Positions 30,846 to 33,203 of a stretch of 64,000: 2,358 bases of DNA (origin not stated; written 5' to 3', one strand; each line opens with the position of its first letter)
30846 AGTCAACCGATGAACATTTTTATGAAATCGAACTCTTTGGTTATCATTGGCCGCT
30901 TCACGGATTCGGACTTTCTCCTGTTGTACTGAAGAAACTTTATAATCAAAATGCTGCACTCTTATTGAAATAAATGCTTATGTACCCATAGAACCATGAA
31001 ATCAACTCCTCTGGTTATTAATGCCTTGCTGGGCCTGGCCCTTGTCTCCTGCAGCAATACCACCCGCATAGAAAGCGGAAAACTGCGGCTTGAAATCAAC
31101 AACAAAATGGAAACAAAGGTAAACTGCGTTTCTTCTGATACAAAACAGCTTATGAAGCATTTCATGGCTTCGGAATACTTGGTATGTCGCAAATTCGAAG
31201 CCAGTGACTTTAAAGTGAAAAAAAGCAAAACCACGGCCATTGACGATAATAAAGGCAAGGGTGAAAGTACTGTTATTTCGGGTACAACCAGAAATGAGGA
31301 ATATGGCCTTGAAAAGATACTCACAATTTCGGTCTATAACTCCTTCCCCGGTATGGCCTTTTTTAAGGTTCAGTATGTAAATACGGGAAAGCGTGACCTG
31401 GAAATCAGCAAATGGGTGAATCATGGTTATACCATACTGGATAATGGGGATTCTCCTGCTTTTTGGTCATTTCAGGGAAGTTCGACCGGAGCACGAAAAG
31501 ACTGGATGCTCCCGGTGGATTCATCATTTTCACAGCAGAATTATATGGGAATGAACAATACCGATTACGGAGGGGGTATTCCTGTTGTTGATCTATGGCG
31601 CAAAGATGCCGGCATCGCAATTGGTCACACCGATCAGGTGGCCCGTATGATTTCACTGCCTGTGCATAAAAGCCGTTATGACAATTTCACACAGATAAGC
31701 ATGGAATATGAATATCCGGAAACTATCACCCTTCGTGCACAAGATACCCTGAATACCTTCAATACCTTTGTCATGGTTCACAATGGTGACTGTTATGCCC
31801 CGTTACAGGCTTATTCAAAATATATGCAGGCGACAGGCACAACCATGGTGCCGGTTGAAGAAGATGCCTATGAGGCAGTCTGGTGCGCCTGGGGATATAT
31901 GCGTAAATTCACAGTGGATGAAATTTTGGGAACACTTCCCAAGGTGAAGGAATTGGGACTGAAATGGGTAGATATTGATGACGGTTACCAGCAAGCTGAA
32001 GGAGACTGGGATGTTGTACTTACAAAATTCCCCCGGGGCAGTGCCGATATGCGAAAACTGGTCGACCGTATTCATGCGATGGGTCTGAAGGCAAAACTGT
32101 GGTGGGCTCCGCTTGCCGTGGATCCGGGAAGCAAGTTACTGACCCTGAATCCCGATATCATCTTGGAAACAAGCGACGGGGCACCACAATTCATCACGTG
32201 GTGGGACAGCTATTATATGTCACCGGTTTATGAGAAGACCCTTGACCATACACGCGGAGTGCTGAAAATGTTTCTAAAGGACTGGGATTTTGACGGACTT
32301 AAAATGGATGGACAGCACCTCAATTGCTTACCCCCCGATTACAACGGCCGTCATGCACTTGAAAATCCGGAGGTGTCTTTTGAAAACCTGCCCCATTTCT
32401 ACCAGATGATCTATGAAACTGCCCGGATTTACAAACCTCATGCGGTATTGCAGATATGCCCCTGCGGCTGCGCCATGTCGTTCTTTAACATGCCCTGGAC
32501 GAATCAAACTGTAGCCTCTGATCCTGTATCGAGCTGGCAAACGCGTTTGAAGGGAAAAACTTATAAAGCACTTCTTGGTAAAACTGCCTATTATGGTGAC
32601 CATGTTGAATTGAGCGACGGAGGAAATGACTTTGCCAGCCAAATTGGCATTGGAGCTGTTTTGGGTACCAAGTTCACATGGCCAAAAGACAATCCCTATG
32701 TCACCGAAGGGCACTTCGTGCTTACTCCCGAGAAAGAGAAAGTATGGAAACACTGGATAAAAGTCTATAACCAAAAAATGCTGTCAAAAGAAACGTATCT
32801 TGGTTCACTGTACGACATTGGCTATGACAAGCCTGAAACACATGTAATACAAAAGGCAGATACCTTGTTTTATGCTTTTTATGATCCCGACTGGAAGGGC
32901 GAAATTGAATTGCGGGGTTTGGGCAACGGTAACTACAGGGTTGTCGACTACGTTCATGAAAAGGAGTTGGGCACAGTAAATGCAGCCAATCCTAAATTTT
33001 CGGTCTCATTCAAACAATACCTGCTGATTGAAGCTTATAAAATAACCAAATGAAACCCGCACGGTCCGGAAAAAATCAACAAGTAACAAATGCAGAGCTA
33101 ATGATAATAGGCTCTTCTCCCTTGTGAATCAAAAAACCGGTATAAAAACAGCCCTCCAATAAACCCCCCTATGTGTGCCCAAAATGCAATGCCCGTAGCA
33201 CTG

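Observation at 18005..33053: SusC/SusD glycan-import locus wired to a DeoR-controlled AgaS-AgaZ-PfkB-KbaY (tagatose-bisphosphate) operon, with no initial kinase or canonical deacetylase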

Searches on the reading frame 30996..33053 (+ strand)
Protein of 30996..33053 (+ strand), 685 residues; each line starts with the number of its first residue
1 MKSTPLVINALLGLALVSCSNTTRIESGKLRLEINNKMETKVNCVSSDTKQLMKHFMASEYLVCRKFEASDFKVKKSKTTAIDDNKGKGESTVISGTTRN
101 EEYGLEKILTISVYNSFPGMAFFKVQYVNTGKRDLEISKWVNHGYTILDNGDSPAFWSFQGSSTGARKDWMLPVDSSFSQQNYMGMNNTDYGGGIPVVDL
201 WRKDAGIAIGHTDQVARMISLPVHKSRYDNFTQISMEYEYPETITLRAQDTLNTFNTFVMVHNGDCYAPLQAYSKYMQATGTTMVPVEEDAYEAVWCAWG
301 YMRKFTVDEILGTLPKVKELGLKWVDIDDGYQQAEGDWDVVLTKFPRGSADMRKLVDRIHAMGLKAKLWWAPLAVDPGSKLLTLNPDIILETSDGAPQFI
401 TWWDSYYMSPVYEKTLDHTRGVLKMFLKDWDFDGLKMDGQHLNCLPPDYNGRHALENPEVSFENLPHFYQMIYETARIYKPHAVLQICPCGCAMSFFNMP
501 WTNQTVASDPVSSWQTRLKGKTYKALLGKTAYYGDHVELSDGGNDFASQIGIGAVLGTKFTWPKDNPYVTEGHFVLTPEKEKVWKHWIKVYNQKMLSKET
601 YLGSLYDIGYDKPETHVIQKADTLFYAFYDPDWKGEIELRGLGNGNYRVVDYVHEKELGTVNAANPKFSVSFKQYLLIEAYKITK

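Call 4: search_protein_families(library=pfam, proteins=[window:30996-33053:+])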
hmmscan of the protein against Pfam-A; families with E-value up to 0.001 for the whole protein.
window:30996-33053:+ (685 aa): 1 family
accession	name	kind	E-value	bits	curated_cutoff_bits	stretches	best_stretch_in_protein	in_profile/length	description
PF02065.24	Melibiase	-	2e-10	40.7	27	1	304-538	54-288/347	Melibiase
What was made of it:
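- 30996..33053 (+): Lipoprotein GH36-like glycosidase; predicted exo-alpha-galactosaminidase. Pfam Melibiase scores 40.7 bits against a cut-off of 27 (call 4).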

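Call 7: search_solved_structures(query=window:30996-33053:+, max_evalue=0.01)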
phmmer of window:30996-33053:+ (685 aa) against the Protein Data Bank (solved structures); distinct sequences matched with E-value up to 0.01: 20.
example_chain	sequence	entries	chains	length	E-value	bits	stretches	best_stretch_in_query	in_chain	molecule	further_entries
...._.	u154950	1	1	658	7.1e-66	225.9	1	97-684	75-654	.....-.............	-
9awt_A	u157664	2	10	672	1.3e-64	221.7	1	97-684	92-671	A type blood alpha-D-galactosamine galactosaminidase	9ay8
9ayu_A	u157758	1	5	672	2.1e-64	221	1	97-684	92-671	A type blood alpha-D-galactosamine galactosaminidase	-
6lcj_A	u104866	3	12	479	1e-15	60.1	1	294-447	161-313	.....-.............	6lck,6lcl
8j53_A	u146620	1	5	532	2.3e-09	39.1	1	325-449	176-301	GH31 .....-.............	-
7qqh_A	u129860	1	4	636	1.5e-08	36.4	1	281-461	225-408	Myogenesis-regulating glycosidase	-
7qqf_A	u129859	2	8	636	1.5e-08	36.3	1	281-461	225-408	Myogenesis-regulating glycosidase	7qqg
1zy9_A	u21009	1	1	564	1.8e-06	29.6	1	273-403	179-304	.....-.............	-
5m0x_A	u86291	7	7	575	1.8e-06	29.5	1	273-403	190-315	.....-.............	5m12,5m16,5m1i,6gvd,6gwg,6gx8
6gta_A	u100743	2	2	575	1.8e-06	29.5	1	273-403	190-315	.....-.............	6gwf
2xn0_A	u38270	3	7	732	6.1e-06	27.8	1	304-392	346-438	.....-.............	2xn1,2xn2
8k1a_A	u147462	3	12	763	9e-05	23.9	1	304-511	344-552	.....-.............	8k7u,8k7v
4fnr_A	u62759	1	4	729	0.00052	21.4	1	305-448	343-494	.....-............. AgaA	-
4fnp_A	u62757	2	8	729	0.0008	20.8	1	305-448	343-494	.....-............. AgaA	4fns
4fnt_A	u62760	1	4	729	0.0011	20.3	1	305-401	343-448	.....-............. AgaA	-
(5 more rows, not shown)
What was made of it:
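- On GH36, FpGalNase-like alpha-galactosaminidase: FpGalNase entries score 221-226 bits against 60 bits for the next PDB hit (call 7).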

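Call 17: find_related_loci(query=window:30996-33053:+, collection=genome_contigs, flank=10000)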
Query window:30996-33053:+ (685 aa) in genome_contigs; peptide patterns used: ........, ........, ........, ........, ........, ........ (x = any residue, [..] = any of these).
81 stretches matched a pattern; 71 encode a relative of the query (tblastn E <= 1e-3); 71 distinct loci.
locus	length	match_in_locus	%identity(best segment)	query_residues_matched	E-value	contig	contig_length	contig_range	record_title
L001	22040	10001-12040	72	1-680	0e+0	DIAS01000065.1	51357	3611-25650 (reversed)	MAG TPA_asm: Bacteroidales bacterium UBA5072 UBA5072_contig_29412, whole genome shotgun sequence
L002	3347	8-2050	70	1-682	0e+0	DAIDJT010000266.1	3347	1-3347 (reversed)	MAG TPA_asm: Bacteroidales bacterium isolate clean389 NODE_266_length_3347_cov_2.284404, whole genome shotgun sequence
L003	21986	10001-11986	64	18-680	0e+0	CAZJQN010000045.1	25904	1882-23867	MAG TPA_asm: uncultured Bacteroidales bacterium isolate SRP167436_co1_340 genome assembly, contig: NODE_2802_length_2590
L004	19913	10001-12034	60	7-685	0e+0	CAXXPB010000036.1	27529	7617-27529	MAG: uncultured Microbacter sp. isolate 8123eb00-e18b-4172-bf70-156c16b57224 genome assembly, contig: contig_36, whole g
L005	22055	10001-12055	58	1-681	0e+0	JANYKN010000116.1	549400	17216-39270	MAG: Bacteroidetes bacterium isolate GL140_5_metabinner_2 GL140_5_k141_3560701, whole genome shotgun sequence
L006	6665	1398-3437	56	1-681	0e+0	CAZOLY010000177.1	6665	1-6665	MAG TPA_asm: uncultured Bacteroidales bacterium isolate SRP214966_co4_484 genome assembly, contig: NODE_15374_length_666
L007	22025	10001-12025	57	6-680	0e+0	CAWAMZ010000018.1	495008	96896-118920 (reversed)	MAG: uncultured Bacteroidales bacterium isolate MFD01721.bin.1.121 genome assembly, contig: contig_37300, whole genome s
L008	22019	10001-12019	57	14-681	0e+0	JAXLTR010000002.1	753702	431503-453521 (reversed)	MAG: Bacteroidales bacterium isolate STL-BAC9 C2.213.fa-2, whole genome shotgun sequence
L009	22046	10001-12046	56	7-685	0e+0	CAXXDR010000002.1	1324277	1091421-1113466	MAG: Bacteroidales bacterium isolate 880eb77f-9e96-4161-ad76-3daa2caaf06e genome assembly, contig: contig_2, whole genom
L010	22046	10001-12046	55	7-685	0e+0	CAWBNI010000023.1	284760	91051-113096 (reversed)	MAG: uncultured Bacteroidales bacterium isolate MFD01299.bin.2.127 genome assembly, contig: contig_30945, whole genome s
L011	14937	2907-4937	57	6-683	0e+0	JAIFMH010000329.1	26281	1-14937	MAG: Bacteroidetes bacterium isolate bin_3 scaffold_2112, whole genome shotgun sequence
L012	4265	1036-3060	57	6-680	0e+0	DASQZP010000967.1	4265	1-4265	MAG TPA_asm: Bacteroidales bacterium isolate SMAG_U11095 k141_133582, whole genome shotgun sequence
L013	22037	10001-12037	55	7-685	0e+0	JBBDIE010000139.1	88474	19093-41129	MAG: Bacteroidales bacterium isolate LejiaA_44_22 Lejia_A_467_length_88474_cov_14, whole genome shotgun sequence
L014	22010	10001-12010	55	7-680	0e+0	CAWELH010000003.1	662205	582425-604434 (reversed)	MAG: uncultured Bacteroidales bacterium isolate MFD05684.bin.1.26 genome assembly, contig: contig_37583, whole genome sh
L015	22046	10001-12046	55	3-683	0e+0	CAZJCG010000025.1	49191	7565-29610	MAG TPA_asm: uncultured Lentimicrobiaceae bacterium isolate SRP167436_co1_356 genome assembly, contig: NODE_869_length_4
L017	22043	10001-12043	55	1-683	0e+0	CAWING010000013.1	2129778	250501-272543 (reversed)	MAG: uncultured Bacteroidetes bacterium isolate MFD04935.bin.2.85 genome assembly, contig: contig_798, whole genome shot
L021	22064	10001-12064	53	1-681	0e+0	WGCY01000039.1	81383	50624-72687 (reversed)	MAG: Bacteroidales bacterium isolate S145_19 k151_56258, whole genome shotgun sequence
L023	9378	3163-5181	53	6-680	0e+0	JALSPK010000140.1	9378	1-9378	MAG: Saprospiraceae bacterium isolate 356-284_metabat2_scaf2bin.048 356-284_scaffold_4587_c1, whole genome shotgun seque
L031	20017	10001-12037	48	2-681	0e+0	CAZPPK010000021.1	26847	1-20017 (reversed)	MAG TPA_asm: uncultured Lentimicrobiaceae bacterium isolate SRP128015_co1_274 genome assembly, contig: NODE_2149_length_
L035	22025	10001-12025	47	6-680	0e+0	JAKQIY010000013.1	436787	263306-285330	MAG: bacterium isolate USDV_maxbin.027 k141_1603994, whole genome shotgun sequence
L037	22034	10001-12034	46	1-680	0e+0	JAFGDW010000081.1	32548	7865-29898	MAG: candidate division KSB1 bacterium isolate Zod_Metabat.1197 k87_2971017, whole genome shotgun sequence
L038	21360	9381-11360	47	16-681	0e+0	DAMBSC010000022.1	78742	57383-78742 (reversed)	MAG TPA_asm: Tannerellaceae bacterium isolate CTOTU49203 NODE_45_length_78742_cov_6.697561, whole genome shotgun sequenc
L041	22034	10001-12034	46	20-683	0e+0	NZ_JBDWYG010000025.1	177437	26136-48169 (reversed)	MAG: Aliiglaciecola sp. isolate LC.122.F.C4_512_010 LC_122_F_C4_512_010_000000000029, whole genome shotgun sequence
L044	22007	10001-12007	45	15-680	0e+0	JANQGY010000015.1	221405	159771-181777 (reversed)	MAG: bacterium isolate PL23b_bin.70 k99_2382227, whole genome shotgun sequence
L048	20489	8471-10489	46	8-683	0e+0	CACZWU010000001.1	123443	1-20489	MAG: uncultured Bacteroidia bacterium isolate RUG13016 genome assembly, contig: RUG13016_asm_1, whole genome shotgun seq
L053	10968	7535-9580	46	1-680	0e+0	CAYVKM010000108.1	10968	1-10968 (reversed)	MAG TPA_asm: uncultured Calditrichaceae bacterium isolate SRP214966_co2_132 genome assembly, contig: NODE_10358_length_1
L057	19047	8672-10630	46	25-682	0e+0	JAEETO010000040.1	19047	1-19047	MAG: Bacteroidales bacterium isolate Tb.RUG.407 NODE_11292_length_19047_cov_1.760412, whole genome shotgun sequence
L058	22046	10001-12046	42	6-680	0e+0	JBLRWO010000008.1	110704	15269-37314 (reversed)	MAG: Cyclonatronaceae bacterium isolate TamC05-13 NODE_8_length_110704_cov_7.812894, whole genome shotgun sequence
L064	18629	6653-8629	47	22-683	0e+0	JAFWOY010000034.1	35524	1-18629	MAG: Bacteroidales bacterium isolate RGIG5938 Sheep_Omasum-1__c788474, whole genome shotgun sequence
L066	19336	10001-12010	46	24-679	0e+0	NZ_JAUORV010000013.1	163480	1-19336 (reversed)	Aliiglaciecola sp. 3_MG-2023 strain C1R02 EFHKEOBH_13, whole genome shotgun sequence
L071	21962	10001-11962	46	30-684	0e+0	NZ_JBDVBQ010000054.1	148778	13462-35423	MAG: Paraglaciecola sp. isolate CB.42.M.D5_127_35 CB_42_M_D5_127_35_000000000054, whole genome shotgun sequence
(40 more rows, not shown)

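Call 23: search_protein_families(library=pfam, proteins=[L041:18-1136:+, L041:1210-2172:-, L041:2202-3353:-, L041:3373-4659:-, L041:4958-7708:+, L041:7829-8743:+, L041:8736-9845:+, L041:9914-12055:+, L041:12718-13497:+, L041:13569-14276:+], max_evalue=0.00001)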
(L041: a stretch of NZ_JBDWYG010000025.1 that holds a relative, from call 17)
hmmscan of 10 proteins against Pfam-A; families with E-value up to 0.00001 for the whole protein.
L041:18-1136:+ (372 aa): 1 family
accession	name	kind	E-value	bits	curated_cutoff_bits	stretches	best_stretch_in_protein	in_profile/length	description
PF07693.20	KAP_NTPase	-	1.5e-12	47.8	20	1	6-256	138-258/293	KAP family P-loop domain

L041:1210-2172:- (320 aa): 1 family
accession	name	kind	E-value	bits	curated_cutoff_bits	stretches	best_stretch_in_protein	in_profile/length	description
PF01869.26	BcrAD_BadFG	-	2.4e-43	149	31.5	1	3-301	1-271/271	BadF/BadG/BcrA/BcrD ATPase family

L041:2202-3353:- (383 aa): 1 family
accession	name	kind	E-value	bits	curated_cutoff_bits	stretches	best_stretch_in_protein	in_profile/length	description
PF01380.27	SIS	-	1.5e-20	73.7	25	2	52-188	2-128/131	SIS domain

L041:3373-4659:- (428 aa): 1 family
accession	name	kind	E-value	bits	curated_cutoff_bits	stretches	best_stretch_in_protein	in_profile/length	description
PF08013.17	GatZ_KbaZ-like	-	6e-184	612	26.7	1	4-422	1-419/420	D-tagatose-1,6-bisphosphate aldolase subunit GatZ/KbaZ-like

L041:4958-7708:+ (916 aa): 3 families
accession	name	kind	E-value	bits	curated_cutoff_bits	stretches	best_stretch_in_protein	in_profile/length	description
PF00593.30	TonB_dep_Rec_b-barrel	-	5.1e-37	129.2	27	1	414-883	22-436/436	TonB dependent receptor-like, beta-barrel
PF14905.12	OMP_b-brl_3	-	3.7e-19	69.5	27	1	556-914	86-408/408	Outer membrane protein beta-barrel family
PF07715.20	Plug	-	4.1e-13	50.2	23.9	1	59-162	3-106/107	TonB-dependent Receptor Plug Domain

L041:7829-8743:+ (304 aa): 1 family
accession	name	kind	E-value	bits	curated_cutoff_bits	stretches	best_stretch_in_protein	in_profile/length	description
PF00892.27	EamA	-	8.8e-20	71.8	28.2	2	5-134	2-130/135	EamA-like transporter family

L041:8736-9845:+ (369 aa): 1 family
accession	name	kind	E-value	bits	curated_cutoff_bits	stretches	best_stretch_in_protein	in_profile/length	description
PF04909.20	Amidohydro_2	-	3.7e-14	53.6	26.4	1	118-367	89-288/289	Amidohydrolase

L041:9914-12055:+ (713 aa): 3 families
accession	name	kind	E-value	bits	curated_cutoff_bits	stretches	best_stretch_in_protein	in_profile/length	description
PF02065.24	Melibiase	-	1.3e-15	57.7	27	1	326-533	53-261/347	Melibiase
PF19773.5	DUF6259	-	1.5e-08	34.6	28.7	1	279-479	6-218/300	Domain of unknown function (DUF6259)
PF01055.32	Glyco_hydro_31_2nd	-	2.8e-07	30.6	23.5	1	314-500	8-198/328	Glycosyl hydrolases family 31 TIM-barrel domain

L041:12718-13497:+ (259 aa): 2 families
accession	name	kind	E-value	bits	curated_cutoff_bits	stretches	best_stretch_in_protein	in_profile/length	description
PF00455.28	DeoRC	-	3.5e-51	173.8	31.8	1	78-236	2-160/160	DeoR C terminal sensor domain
PF08220.18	HTH_DeoR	-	4.2e-17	62.1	21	1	7-62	1-56/57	DeoR-like helix-turn-helix domain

L041:13569-14276:+ (235 aa): 2 families
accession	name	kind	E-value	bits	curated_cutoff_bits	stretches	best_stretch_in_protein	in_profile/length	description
PF05154.21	TM2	-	8.6e-11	42.3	27.9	1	31-80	2-51/51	TM2 domain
PF00114.24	Pilin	-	1.2e-06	29.9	22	1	141-233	5-107/108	Pilin (bacterial filament)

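Call 32: search_solved_structures(query=window:30996-33053:+, max_evalue=1e-30, show_alignments=2)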
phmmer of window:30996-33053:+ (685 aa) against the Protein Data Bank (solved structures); distinct sequences matched with E-value up to 1e-30: 3.
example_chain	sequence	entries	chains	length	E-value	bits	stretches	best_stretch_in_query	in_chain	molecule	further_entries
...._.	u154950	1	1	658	7.1e-66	225.9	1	97-684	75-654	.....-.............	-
9awt_A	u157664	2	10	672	1.3e-64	221.7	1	97-684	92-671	A type blood alpha-D-galactosamine galactosaminidase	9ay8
9ayu_A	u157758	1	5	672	2.1e-64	221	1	97-684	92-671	A type blood alpha-D-galactosamine galactosaminidase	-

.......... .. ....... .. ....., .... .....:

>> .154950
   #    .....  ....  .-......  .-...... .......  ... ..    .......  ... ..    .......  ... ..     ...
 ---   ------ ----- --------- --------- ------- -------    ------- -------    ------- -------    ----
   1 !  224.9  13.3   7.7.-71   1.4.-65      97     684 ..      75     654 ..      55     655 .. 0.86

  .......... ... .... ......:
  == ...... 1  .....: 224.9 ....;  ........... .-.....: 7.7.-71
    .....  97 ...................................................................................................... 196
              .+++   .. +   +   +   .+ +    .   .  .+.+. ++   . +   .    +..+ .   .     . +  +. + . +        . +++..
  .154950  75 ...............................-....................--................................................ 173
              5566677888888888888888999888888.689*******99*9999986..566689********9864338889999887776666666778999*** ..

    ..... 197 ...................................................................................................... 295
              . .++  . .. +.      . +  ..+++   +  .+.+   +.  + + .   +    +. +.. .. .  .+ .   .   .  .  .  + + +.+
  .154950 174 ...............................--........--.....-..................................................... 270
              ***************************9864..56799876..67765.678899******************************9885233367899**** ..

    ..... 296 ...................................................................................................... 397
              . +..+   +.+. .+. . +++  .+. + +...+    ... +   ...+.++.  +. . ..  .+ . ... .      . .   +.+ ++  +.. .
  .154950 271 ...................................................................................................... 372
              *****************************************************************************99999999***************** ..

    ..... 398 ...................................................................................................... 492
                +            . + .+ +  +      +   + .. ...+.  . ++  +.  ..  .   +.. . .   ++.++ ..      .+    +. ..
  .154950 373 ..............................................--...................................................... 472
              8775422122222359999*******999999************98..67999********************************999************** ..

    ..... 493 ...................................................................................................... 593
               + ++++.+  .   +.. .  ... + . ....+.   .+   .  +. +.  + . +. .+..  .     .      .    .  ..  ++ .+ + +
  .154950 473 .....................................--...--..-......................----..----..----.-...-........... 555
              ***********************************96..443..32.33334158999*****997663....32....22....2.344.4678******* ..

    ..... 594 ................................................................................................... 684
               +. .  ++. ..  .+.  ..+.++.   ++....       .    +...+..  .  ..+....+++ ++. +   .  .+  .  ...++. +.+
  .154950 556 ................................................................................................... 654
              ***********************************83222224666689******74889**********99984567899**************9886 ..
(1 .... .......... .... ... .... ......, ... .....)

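Call 38: search_protein_families(library=pfam, proteins=[L023:5198-6727:+, L066:12030-12557:+, L058:8240-9958:+, L013:17999-19516:-, L017:3413-4957:-, L021:5880-9056:+, L038:6816-8183:+, L044:15696-17876:+, L037:13794-15794:+, L031:13626-15248:+], max_evalue=0.001)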
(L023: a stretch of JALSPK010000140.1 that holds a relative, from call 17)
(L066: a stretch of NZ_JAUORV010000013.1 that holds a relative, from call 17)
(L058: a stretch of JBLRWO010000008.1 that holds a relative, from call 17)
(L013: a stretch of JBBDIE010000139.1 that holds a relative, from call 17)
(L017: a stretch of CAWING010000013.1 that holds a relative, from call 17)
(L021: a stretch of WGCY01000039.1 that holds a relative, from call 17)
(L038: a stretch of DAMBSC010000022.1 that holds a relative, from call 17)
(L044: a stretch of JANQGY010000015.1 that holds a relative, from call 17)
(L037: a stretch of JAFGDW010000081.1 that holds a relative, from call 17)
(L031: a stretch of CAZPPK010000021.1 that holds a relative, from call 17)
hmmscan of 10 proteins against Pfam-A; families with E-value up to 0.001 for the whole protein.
L023:5198-6727:+ (509 aa): 0 families

L066:12030-12557:+ (175 aa): 6 families
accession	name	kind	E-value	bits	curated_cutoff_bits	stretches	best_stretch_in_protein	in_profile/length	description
PF00578.27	AhpC-TSA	-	2e-22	79.9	26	1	33-149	2-123/124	AhpC/TSA family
PF08534.16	Redoxin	-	3.2e-22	79.3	26.6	1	32-157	2-138/148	Redoxin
PF13905.12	Thioredoxin_8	-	3.4e-14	53.4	27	1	57-147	1-94/94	Thioredoxin-like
PF00255.25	GSHPx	-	4.9e-06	26.5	27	1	41-96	6-59/108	Glutathione peroxidase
PF00085.26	Thioredoxin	-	9.2e-06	26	23.5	1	56-105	17-65/103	Thioredoxin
PF13098.12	Thioredoxin_2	-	4.7e-05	24.1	27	1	56-155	4-95/104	Thioredoxin-like domain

L058:8240-9958:+ (572 aa): 3 families
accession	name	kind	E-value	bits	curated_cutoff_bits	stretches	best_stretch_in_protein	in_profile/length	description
PF16116.10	DUF4832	-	5.9e-59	199.9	29.2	1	226-435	1-216/216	Domain of unknown function (DUF4832)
PF16173.10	DUF4874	-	2.2e-43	148.1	30.1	1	44-201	1-158/159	Domain of unknown function (DUF4874)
PF18962.6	Por_Secre_tail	-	3.9e-09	37.1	27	1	494-569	2-74/75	Secretion system C-terminal sorting domain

L013:17999-19516:- (505 aa): 1 family
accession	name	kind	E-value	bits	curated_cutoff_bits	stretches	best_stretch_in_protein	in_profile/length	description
PF18962.6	Por_Secre_tail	-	1.2e-09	38.7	27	1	431-502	1-73/75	Secretion system C-terminal sorting domain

L017:3413-4957:- (514 aa): 0 families

L021:5880-9056:+ (1058 aa): 3 families
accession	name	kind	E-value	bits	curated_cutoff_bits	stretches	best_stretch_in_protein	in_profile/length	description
PF16116.10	DUF4832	-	1e-62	212.2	29.2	1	228-431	1-216/216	Domain of unknown function (DUF4832)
PF16173.10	DUF4874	-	1e-45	155.7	30.1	1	39-201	1-158/159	Domain of unknown function (DUF4874)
PF18962.6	Por_Secre_tail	-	7.8e-10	39.4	27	1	981-1057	1-75/75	Secretion system C-terminal sorting domain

L038:6816-8183:+ (455 aa): 2 families
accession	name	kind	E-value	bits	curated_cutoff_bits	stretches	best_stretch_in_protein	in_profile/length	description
PF21252.2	Glyco_hydro_109_C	-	1.7e-71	239.8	27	1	181-358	1-186/187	Glycosyl hydrolase 109, C-terminal domain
PF01408.29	GFO_IDH_MocA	-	1.7e-12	48.5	24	1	45-170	2-118/120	Oxidoreductase family, NAD-binding Rossmann fold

L044:15696-17876:+ (726 aa): 2 families
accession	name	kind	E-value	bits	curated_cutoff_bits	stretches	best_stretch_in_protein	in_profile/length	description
PF08532.16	Glyco_hydro_42M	-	7.8e-08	32.5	25.8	1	475-525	53-103/207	Beta-galactosidase trimerisation domain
PF02449.21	Glyco_hydro_42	-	5.5e-05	23.1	21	1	160-324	85-264/376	Beta-galactosidase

L037:13794-15794:+ (666 aa): 2 families
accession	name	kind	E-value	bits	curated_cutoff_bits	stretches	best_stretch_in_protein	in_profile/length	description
PF08532.16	Glyco_hydro_42M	-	7e-05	22.9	25.8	1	449-507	59-120/207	Beta-galactosidase trimerisation domain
PF02638.21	GHL10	-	0.00016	21.3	27.9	1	111-258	98-224/311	Glycosyl hydrolase-like 10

L031:13626-15248:+ (540 aa): 4 families
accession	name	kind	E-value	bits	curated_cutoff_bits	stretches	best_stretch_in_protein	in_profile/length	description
PF18962.6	Por_Secre_tail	-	6.4e-15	55.7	27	1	468-539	1-75/75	Secretion system C-terminal sorting domain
PF13229.12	Beta_helix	-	1.6e-10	41.3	25.9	2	249-376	2-114/158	Right handed beta helix region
PF17161.10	DUF5123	-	0.00047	21.7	35.1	0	317-386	2-74/113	Domain of unknown function (DUF5123)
PF05048.19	NosD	-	0.00071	19.5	23.6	0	107-321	28-199/212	Periplasmic copper-binding protein (NosD)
